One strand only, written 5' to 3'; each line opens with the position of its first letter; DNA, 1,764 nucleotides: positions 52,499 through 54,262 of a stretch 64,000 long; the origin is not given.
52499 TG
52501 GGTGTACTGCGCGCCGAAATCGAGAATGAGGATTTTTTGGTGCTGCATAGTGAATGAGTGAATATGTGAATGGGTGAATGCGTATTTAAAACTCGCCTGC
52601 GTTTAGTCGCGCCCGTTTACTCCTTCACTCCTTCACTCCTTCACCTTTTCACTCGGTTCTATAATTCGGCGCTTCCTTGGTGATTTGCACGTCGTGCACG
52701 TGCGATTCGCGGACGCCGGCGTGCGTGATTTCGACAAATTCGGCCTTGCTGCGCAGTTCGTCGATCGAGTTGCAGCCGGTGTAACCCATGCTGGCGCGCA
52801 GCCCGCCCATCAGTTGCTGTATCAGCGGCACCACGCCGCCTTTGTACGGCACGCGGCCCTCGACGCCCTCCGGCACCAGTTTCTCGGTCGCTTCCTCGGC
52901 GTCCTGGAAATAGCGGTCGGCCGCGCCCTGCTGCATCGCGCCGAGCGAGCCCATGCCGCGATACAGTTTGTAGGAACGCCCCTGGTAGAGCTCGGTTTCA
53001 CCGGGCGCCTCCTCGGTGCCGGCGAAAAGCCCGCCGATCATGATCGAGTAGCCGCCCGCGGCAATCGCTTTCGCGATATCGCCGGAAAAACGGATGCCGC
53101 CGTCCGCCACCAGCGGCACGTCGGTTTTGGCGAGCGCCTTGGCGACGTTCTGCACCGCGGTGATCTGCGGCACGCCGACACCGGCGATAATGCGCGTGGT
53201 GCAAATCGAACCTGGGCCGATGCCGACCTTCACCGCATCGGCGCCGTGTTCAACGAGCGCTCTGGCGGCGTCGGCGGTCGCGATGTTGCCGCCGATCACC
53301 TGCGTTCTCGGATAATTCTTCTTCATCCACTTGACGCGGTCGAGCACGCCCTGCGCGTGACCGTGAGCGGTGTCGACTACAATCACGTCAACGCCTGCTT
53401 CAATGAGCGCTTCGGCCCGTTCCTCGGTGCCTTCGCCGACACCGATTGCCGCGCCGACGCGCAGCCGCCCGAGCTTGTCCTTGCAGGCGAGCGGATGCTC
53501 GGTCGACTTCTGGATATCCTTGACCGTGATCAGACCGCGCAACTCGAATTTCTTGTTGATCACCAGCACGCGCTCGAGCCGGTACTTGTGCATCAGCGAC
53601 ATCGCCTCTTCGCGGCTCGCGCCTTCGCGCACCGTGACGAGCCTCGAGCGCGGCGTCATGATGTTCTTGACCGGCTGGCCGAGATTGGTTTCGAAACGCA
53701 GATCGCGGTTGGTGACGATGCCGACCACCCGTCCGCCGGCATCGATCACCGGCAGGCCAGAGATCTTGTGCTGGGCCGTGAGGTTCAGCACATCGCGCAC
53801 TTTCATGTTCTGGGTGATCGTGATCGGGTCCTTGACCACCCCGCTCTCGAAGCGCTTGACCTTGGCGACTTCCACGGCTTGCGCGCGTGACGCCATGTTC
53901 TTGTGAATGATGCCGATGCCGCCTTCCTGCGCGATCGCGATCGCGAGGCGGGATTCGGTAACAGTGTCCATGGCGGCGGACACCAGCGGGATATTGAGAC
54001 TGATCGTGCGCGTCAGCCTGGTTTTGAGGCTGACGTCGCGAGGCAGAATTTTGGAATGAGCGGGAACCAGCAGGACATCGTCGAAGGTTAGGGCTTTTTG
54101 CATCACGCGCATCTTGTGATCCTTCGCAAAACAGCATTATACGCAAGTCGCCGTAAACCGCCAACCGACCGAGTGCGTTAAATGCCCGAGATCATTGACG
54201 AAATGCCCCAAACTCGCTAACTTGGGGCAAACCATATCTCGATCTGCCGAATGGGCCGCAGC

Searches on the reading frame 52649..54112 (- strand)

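Call 47: search_protein_families(library=pfam, proteins=[window:52649-54112:-], max_evalue=0.0001)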
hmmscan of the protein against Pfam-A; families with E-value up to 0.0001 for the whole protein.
window:52649-54112:- (487 aa): 4 families
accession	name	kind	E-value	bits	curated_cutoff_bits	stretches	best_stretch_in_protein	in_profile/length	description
PF00478.31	IMPDH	-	7.7e-162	538.6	25.6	1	7-473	1-345/345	IMP dehydrogenase / GMP reductase domain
PF00571.33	CBS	-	1.3e-21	77.1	24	2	93-139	6-52/57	CBS domain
PF03060.21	NMO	-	9.3e-10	38.8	28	1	209-370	82-232/331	Nitronate monooxygenase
PF01070.24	FMN_dh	-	2e-09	37.4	24.9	1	258-365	208-307/350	FMN-dependent dehydrogenase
